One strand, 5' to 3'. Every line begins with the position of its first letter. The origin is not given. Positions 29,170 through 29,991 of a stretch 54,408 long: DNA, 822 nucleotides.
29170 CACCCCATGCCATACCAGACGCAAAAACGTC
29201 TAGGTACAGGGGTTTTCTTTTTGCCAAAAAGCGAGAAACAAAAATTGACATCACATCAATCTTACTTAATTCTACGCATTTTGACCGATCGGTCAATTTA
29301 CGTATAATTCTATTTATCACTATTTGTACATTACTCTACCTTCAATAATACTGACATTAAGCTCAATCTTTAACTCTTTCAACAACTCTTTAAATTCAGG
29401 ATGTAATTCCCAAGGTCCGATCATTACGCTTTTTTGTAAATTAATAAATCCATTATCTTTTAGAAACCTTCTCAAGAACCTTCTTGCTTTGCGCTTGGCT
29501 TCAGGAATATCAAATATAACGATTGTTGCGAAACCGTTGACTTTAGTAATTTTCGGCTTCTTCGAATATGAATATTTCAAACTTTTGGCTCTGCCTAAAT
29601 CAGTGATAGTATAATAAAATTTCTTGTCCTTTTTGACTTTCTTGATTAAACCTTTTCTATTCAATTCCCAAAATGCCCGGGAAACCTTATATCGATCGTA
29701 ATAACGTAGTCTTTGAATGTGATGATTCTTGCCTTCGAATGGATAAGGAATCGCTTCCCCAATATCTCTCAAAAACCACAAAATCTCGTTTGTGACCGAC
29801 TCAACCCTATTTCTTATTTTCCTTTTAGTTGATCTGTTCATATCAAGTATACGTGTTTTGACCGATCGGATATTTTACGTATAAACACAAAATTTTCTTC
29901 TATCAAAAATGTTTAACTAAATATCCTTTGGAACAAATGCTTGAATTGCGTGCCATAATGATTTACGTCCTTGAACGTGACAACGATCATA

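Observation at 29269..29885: wHTH + Cas2-like-fold regulator (paralog 1) bracketed by direct copies of a palindromic promoter/operator unit, immediately 3' of cassette C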

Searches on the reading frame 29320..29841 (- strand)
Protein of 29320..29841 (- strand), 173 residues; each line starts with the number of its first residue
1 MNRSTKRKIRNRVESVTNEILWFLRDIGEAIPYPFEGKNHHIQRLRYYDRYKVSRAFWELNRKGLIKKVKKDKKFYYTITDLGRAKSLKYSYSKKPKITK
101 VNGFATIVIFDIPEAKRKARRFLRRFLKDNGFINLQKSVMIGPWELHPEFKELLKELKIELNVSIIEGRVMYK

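Call 3: search_protein_families(library=pfam, proteins=[window:29320-29841:-], max_evalue=1)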
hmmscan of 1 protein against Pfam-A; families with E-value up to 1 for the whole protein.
window:29320-29841:- (173 aa): 8 families
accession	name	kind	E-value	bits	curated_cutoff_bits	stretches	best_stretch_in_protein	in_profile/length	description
PF20803.2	PaaX_M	-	1.2e-15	57.7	24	1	106-169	9-72/83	PaaX protein central Cas2-like domain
PF09827.14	CRISPR_Cas2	-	3.8e-06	27.4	23.8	1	107-161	4-54/74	CRISPR associated protein Cas2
PF17162.9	DUF5118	-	0.01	16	27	1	62-84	15-39/50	Domain of unknown function (DUF5118)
PF14277.12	DUF4364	-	0.011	16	26.9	1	47-85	30-68/162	Domain of unknown function (DUF4364)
PF03551.20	PadR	-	0.053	14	27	1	58-86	39-72/75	Transcriptional regulator PadR-like family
PF07463.16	NUMOD4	-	0.072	13.8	23.4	1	68-107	5-46/49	NUMOD4 motif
PF20288.3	MC2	-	0.085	13.2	26.9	1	50-95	64-111/145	ABC-three component (ABC-3C) system Middle Component 2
PF01978.25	TrmB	-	0.092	13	25.6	1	49-79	35-65/68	Sugar-specific transcriptional regulator TrmB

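Call 4: search_protein_families(library=ncbifam, proteins=[window:29320-29841:-], max_evalue=1)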
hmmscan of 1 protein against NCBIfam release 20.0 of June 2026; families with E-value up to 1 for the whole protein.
window:29320-29841:- (173 aa): 5 families
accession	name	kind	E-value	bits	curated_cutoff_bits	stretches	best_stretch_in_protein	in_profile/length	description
TIGR02277.1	PaaX_trns_reg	equivalog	2.4e-06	27.3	264.55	1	53-165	37-148/279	phenylacetic acid degradation operon negative regulatory protein PaaX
TIGR01573.1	cas2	equivalog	2.5e-06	27.7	24.5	1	107-143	4-41/96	CRISPR-associated endonuclease Cas2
TIGR04371.1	methyltran_NanM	subfamily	0.0032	17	44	1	104-145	173-228/273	putative sugar O-methyltransferase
TIGR03284.1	thym_sym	equivalog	0.044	12.9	108.35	1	11-87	49-127/296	thymidylate synthase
NF041506.1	VapD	equivalog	0.061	13.7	100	1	115-143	19-47/91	VapD family protein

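Call 17: find_homologous_proteins(query=window:29323-29841:-)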
Query window:29323-29841:- (173 aa): 17 proteins with E <= 0.001 among 77 candidates.
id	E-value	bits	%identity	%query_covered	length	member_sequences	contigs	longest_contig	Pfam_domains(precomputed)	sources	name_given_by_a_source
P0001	1.1e-108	379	100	100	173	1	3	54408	PF20803.3,PF09827.15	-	-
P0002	5.3e-78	279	73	91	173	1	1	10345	PF20803.3,PF09827.15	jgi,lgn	jgi:DNA-binding transcriptional regulator PaaX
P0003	6.9e-78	278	77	91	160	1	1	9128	PF20803.3,PF09827.15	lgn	-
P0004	2.7e-76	273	76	92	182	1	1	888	PF20803.3,PF09827.15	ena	-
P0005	1.2e-74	268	69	92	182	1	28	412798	PF20803.3,PF09827.15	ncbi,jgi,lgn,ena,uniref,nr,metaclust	ncbi:MAG: CRISPR-associated endonuclease Cas2 [Candidatus Doudnabacteria bacterium RIFCSPLOWO2_02_FU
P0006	1.1e-73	265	69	99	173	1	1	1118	PF20803.3,PF09827.15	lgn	-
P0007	2.4e-72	260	66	99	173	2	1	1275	PF20803.3,PF09827.15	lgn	-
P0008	8.1e-72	259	67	99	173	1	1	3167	PF20803.3,PF09827.15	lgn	-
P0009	1.5e-71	258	69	99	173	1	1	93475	PF20803.3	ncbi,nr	ncbi:MAG: CRISPR-associated endonuclease Cas2 [Candidatus Doudnabacteria bacterium]|nr:CRISPR-associ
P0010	7.3e-71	255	66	99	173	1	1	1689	PF20803.3,PF13463.13,PF09827.15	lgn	-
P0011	2.3e-69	251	62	99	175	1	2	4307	PF20803.3,PF09827.15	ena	-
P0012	2.6e-58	215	58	99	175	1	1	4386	PF20803.3,PF09827.15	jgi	jgi:DNA-binding transcriptional regulator PaaX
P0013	4.7e-53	198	56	92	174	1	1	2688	PF20803.3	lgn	-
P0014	2.9e-37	146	42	97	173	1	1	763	PF20803.3,PF09827.15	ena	-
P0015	9.0e-35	138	46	99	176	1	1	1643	PF20803.3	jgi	-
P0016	9.6e-24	102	49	69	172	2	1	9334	PF20803.3,PF07848.19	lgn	-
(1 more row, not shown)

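Call 18: find_encoding_contigs(protein=P0005, flank=6000, max_places=4)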
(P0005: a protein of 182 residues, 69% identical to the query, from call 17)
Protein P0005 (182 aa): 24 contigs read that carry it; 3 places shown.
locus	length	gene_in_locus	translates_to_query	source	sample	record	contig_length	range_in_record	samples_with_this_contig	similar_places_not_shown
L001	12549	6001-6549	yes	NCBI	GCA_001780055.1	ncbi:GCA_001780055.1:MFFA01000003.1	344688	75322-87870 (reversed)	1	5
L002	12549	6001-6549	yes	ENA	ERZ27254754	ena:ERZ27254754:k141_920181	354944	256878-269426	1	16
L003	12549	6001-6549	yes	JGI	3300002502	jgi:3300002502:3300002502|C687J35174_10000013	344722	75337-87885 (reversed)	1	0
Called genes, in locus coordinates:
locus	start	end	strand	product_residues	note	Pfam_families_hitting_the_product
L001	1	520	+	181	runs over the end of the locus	PF20803:PaaX_M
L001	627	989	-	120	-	-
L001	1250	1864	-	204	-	-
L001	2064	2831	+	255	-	PF13177:DNA_pol3_delta2, PF00004:AAA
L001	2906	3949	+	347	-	PF14870:PSII_BNR (faint), PF25852:DUF6242_C (faint), PF02012:BNR (faint), PF15902:Sortilin-Vps10 (weak)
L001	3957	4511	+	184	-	PF01765:RRF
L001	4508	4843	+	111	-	-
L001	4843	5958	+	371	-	PF02163:Peptidase_M50, PF00595:PDZ, PF13180:PDZ_2 (weak), PF17820:PDZ_6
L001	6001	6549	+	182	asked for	PF20803:PaaX_M, PF09827:CRISPR_Cas2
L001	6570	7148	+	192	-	-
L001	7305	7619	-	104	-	-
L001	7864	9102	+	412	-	PF00587:tRNA-synt_2b, PF03129:HGTP_anticodon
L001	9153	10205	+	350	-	PF06723:MreB_Mbl, PF11104:PilM_2 (faint), PF00012:HSP70, PF14450:FtsA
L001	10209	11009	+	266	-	PF04085:MreC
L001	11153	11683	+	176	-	-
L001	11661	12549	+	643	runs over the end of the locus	PF03717:PBP_dimer, PF00905:Transpeptidase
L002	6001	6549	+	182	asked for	PF20803:PaaX_M, PF09827:CRISPR_Cas2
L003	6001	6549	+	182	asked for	PF20803:PaaX_M, PF09827:CRISPR_Cas2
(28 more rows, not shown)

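Call 19: find_encoding_contigs(protein=P0009, flank=6000, max_places=3)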
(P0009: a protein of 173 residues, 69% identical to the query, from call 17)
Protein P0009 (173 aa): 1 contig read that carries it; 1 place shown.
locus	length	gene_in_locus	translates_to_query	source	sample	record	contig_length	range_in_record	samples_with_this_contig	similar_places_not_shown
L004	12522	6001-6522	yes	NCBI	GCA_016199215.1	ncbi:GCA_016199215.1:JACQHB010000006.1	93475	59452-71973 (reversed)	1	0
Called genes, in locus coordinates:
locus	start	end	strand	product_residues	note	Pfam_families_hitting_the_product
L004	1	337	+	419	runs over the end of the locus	PF00275:EPSP_synthase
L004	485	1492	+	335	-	PF06723:MreB_Mbl, PF00022:Actin (weak), PF00012:HSP70, PF14450:FtsA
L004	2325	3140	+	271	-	PF13177:DNA_pol3_delta2, PF00004:AAA (weak)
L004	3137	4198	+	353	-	PF14870:PSII_BNR (faint), PF02012:BNR (faint), PF15902:Sortilin-Vps10 (weak)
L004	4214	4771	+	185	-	PF01765:RRF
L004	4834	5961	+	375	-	PF02163:Peptidase_M50, PF00595:PDZ, PF13180:PDZ_2, PF17820:PDZ_6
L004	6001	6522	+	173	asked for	PF20803:PaaX_M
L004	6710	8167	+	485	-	PF00587:tRNA-synt_2b, PF03129:HGTP_anticodon, PF09180:ProRS-C_1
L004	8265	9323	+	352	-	PF00022:Actin (weak), PF06723:MreB_Mbl, PF25216:Volactin (weak), PF00012:HSP70, PF11104:PilM_2 (faint), PF14450:FtsA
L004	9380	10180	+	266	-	PF04085:MreC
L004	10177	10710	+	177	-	-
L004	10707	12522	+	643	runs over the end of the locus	PF03717:PBP_dimer, PF00905:Transpeptidase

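Call 26: search_protein_families(library=pfam, proteins=[L001:627-989:-, L001:1250-1864:-, L001:6570-7148:+, L001:7305-7619:-], max_evalue=0.1)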
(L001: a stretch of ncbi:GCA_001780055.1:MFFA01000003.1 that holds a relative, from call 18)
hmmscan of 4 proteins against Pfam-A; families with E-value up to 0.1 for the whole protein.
L001:627-989:- (120 aa): 0 families

L001:1250-1864:- (204 aa): 1 family
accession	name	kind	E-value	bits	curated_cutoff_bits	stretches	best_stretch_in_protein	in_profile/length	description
PF16294.10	RSB_motif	-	0.016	15.8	27.1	1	142-202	10-70/102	RNSP1-SAP18 binding (RSB) motif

L001:6570-7148:+ (192 aa): 0 families

L001:7305-7619:- (104 aa): 0 families

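Call 27: search_protein_families(library=padloc, proteins=[window:29320-29841:-, L001:627-989:-, L001:1250-1864:-, L001:6570-7148:+, L001:7305-7619:-], max_evalue=0.1)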
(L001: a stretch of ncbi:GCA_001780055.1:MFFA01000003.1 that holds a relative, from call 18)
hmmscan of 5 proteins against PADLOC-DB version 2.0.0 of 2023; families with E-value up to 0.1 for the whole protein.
window:29320-29841:- (173 aa): 15 families
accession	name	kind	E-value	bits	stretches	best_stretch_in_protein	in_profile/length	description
PDLC01649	Cas2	-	1.1e-07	30.1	1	107-161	4-54/70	"CAS-I,CAS-II,CAS-III,CAS-IV,CAS-V,CAS-VI; acquisition_2"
PDLC00935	Cas2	-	6.5e-07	27.7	1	107-143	4-41/96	CRISPR-associated endonuclease Cas2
PDLC02068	Cas2_II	-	6.1e-06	23.9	1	104-157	22-78/137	-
PDLC01251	Cas2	-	1.6e-05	23.1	1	107-140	4-34/84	"CAS-I,CAS-II,CAS-III,CAS-IV,CAS-V,CAS-VI; acquisition_2"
PDLC02073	Cas2_II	-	4.1e-05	22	1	107-141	9-46/49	-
PDLC02070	Cas2_II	-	4.3e-05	21.9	1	106-153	3-47/89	-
PDLC02072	Cas2_II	-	0.00021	19.5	1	107-140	9-45/72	-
PDLC01748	Cas2_IIIa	-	0.00029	19.3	1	106-139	3-33/88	-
PDLC01459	Cas2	-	0.00096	17.7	1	106-140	8-45/105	"CAS-I,CAS-II,CAS-III,CAS-IV,CAS-V,CAS-VI; acquisition_2"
PDLC01525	Cas2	-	0.0015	17.2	1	106-145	3-40/90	"CAS-I,CAS-II,CAS-III,CAS-IV,CAS-V,CAS-VI; acquisition_2"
PDLC03869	LmuC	-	0.0036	15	1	47-94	86-135/168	-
PDLC03875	LmuC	-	0.0052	14.7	1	50-95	67-114/149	-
PDLC01591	Cas2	-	0.0055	15.1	1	107-140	4-40/101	"CAS-I,CAS-II,CAS-III,CAS-IV,CAS-V,CAS-VI; acquisition_2"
PDLC02077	Cas2b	-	0.014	13.9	1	107-147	4-42/96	-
PDLC00906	JAB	-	0.021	12.9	1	117-153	62-97/179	JAB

L001:627-989:- (120 aa): 0 families

L001:1250-1864:- (204 aa): 0 families

L001:6570-7148:+ (192 aa): 0 families

L001:7305-7619:- (104 aa): 0 families

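Call 34: find_related_loci(query=A1, collection=genome_contigs, flank=3000)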
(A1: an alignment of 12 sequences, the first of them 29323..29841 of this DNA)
Query A1 (173 aa) in genome_contigs; peptide patterns used: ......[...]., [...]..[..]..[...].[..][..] (x = any residue, [..] = any of these).
236 stretches matched a pattern; 103 encode a relative of the query (tblastn E <= 1e-3); the best 80 are kept; 80 distinct loci.
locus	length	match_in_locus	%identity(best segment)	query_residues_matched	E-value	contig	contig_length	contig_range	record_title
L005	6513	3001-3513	69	1-171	6e-76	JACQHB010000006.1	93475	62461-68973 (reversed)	MAG: Candidatus Doudnabacteria bacterium isolate NC_groundwater_1088_Ag_S2p5_45_84 S_2p5_S6_coassembly_k141_1511716, who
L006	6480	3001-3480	69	13-172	2e-75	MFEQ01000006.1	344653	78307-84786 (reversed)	MAG: Candidatus Doudnabacteria bacterium RIFCSPHIGHO2_02_FULL_42_25 rifcsphigho2_02_scaffold_5, whole genome shotgun seq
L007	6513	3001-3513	44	5-172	9e-39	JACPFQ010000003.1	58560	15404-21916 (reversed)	MAG: Candidatus Doudnabacteria bacterium isolate NC_groundwater_365_Ag_B-0.1um_48_12 GD18-4_B1_scaffold_298276, whole ge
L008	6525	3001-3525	42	1-173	7e-37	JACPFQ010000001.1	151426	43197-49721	MAG: Candidatus Doudnabacteria bacterium isolate NC_groundwater_365_Ag_B-0.1um_48_12 GD18-4_B1_scaffold_137395, whole ge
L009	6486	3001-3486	40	13-170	6e-32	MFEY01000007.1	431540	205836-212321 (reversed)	MAG: Candidatus Doudnabacteria bacterium RIFCSPHIGHO2_12_FULL_48_16 rifcsphigho2_12_scaffold_47, whole genome shotgun se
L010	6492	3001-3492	35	1-172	8e-24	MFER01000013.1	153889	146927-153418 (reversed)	MAG: Candidatus Doudnabacteria bacterium RIFCSPHIGHO2_02_FULL_43_13b rifcsphigho2_02_scaffold_69, whole genome shotgun s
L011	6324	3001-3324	42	62-173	1e-19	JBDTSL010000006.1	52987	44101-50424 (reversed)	MAG: Candidatus Doudnabacteria bacterium isolate cluster3_bin.27 NODE_1464_length_52987_cov_9.084788, whole genome shotg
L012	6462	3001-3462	38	15-170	6e-19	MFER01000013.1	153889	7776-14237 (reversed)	MAG: Candidatus Doudnabacteria bacterium RIFCSPHIGHO2_02_FULL_43_13b rifcsphigho2_02_scaffold_69, whole genome shotgun s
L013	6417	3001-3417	36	32-168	2e-18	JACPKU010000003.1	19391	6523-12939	MAG: Candidatus Doudnabacteria bacterium isolate NC_groundwater_503_Ag_S-0.1um_46_13 S35_SO-1_scaffold_240321, whole gen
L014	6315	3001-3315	36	62-170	3e-18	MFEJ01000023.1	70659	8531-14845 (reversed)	MAG: Candidatus Doudnabacteria bacterium RIFCSPHIGHO2_01_FULL_45_18 rifcsphigho2_01_scaffold_827, whole genome shotgun s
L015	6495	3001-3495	31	1-172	4e-18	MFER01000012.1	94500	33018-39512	MAG: Candidatus Doudnabacteria bacterium RIFCSPHIGHO2_02_FULL_43_13b rifcsphigho2_02_scaffold_678, whole genome shotgun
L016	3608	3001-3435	32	9-146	2e-15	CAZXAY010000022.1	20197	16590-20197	MAG TPA_asm: uncultured Candidatus Saccharibacteria bacterium isolate SRP011637_co1_138 genome assembly, contig: NODE_76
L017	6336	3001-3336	43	51-166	1e-13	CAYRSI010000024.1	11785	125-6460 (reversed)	MAG TPA_asm: uncultured Candidatus Saccharibacteria bacterium isolate SRP068000_co3_30 genome assembly, contig: NODE_703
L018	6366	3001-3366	38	48-169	4e-13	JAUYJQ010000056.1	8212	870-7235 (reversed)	MAG: Candidatus Beckwithbacteria bacterium isolate C24_metabat.bin.156 C24_k141_774768, whole genome shotgun sequence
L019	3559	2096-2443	31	53-168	9e-13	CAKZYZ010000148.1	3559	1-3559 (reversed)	MAG TPA_asm: uncultured bacterium isolate DRR093004_bin.13_CONCOCT_v1.1_MAG genome assembly, contig: ERZ1742238.14213, w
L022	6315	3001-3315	36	48-150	4e-12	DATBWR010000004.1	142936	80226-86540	MAG TPA_asm: Candidatus Nanoarchaeia archaeon isolate SMAG_U7546 k141_41179, whole genome shotgun sequence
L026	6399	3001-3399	37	35-168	2e-11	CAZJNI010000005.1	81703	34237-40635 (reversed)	MAG TPA_asm: uncultured Gammaproteobacteria bacterium isolate binchicken_co38_1358 genome assembly, contig: NODE_748_len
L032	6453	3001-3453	33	15-167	1e-10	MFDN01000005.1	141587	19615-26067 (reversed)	MAG: Candidatus Daviesbacteria bacterium RIFCSPLOWO2_01_FULL_39_23 rifcsplowo2_01_scaffold_174, whole genome shotgun seq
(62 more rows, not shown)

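Call 38: search_protein_representatives(alignment_id=A1)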
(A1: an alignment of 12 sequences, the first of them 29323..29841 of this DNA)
Query: 12 sequences, 173 profile positions. Proteins with E-value up to 0.001 (for the whole library): 5365; up to 1e-10: 2797; up to 1e-30: 50. The best 150 are listed.
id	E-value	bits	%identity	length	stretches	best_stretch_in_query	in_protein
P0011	2.9e-79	281.1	-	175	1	1-172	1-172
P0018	4.6e-54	199.1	-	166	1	12-171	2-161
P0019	1.3e-52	194.4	-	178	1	2-172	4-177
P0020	1.1e-50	188.1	-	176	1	1-173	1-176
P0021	1.4e-49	184.5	-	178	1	1-172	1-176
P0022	5.4e-47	176.1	-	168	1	10-172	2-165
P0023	5.6e-47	176.0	-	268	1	1-172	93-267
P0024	6.1e-47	175.9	-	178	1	8-172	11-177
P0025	1.5e-46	174.6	-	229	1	1-172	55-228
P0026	1.2e-45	171.7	-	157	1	15-173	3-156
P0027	3.5e-45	170.2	-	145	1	50-172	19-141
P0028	5.5e-42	159.7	-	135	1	42-172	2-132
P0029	7.8e-42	159.3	-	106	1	69-172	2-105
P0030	2.1e-41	157.8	-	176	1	7-170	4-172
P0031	2.2e-41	157.8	-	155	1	20-173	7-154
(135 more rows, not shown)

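Call 39: predict_structure(alignment_id=A1)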
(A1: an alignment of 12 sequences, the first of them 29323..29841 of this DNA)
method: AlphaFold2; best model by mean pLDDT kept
length: 173 residues; sequences in the alignment: 12
mean_pLDDT: 76.6   pTM: 0.62
mean pLDDT of the five models: 76.6, 73.2, 73.0, 63.2, 63.0
residues with pLDDT >= 90: 8; 70-90: 118; 50-70: 44; < 50: 3
segments of 3 or more residues with pLDDT < 50: none
pLDDT, mean of each block of 10 residues (from residue 1): 68 74 68 59 69 80 84 81 79 63 79 88 86 87 77 86 82 52
secondary structure, 60 per line:
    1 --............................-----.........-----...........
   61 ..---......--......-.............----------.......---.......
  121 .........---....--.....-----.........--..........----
elements in order: H3-30 H38-44 H50-62 E66-71 E74-79 H81-93 E104-110 H114-129 E133-136 E139-143 H149-157 E163-169

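Call 41: search_solved_structures(query=A1, max_evalue=1)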
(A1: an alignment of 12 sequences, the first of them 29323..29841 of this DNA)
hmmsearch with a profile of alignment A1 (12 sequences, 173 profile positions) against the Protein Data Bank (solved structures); distinct sequences matched with E-value up to 1: 52.
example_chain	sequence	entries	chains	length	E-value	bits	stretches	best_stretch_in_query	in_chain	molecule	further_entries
6jhz_A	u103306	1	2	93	0.00034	23.7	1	106-140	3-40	CRISPR-associated endoribonuclease Cas2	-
8ia4_A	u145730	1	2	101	0.00039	23.5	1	106-140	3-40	CRISPR-associated endoribonuclease Cas2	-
5zyf_A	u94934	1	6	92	0.0026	20.8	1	106-139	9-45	CRISPR-associated endoribonuclease Cas2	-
6qxf_K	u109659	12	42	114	0.003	20.6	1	106-140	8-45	CRISPR-associated endoribonuclease Cas2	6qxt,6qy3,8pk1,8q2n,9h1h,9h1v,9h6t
5xvn_E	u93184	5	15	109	0.0056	19.7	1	107-140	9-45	CRISPR-associated endoribonuclease Cas2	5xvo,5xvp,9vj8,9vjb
5k1y_C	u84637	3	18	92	0.0061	19.6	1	45-88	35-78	AspA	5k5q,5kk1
5k5o_A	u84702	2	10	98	0.0065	19.5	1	45-88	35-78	AspA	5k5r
4rs8_A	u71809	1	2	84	0.0068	19.4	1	45-88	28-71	AspA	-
8a39_AP1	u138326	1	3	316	0.0092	19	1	53-171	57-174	DNA-binding transcriptional repressor of phenylacetic acid degradation, aryl-CoA responsiv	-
6qfd_A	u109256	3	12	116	0.028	17.4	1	13-85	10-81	DNA-binding protein | hsRosR DNA binding protein | DNA binding protein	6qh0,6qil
6qua_A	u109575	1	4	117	0.028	17.4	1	13-85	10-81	hsRosR-DNA binding protein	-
6ez1_A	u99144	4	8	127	0.03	17.3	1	12-85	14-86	DNA binding protein | HALOPHILIC WINGED-HELIX-TURN-HELIX DNA BINDING PROTEIN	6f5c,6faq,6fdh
6jyi_A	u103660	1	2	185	0.04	16.9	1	53-97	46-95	Transcriptional repressor PadR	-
4mnu_A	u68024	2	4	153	0.041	16.9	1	45-85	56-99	SlyA-like transcription regulator | MarR family transcriptional regulator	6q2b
13ct_A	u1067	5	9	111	0.051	16.6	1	18-93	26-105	Transcriptional regulator, ArsR family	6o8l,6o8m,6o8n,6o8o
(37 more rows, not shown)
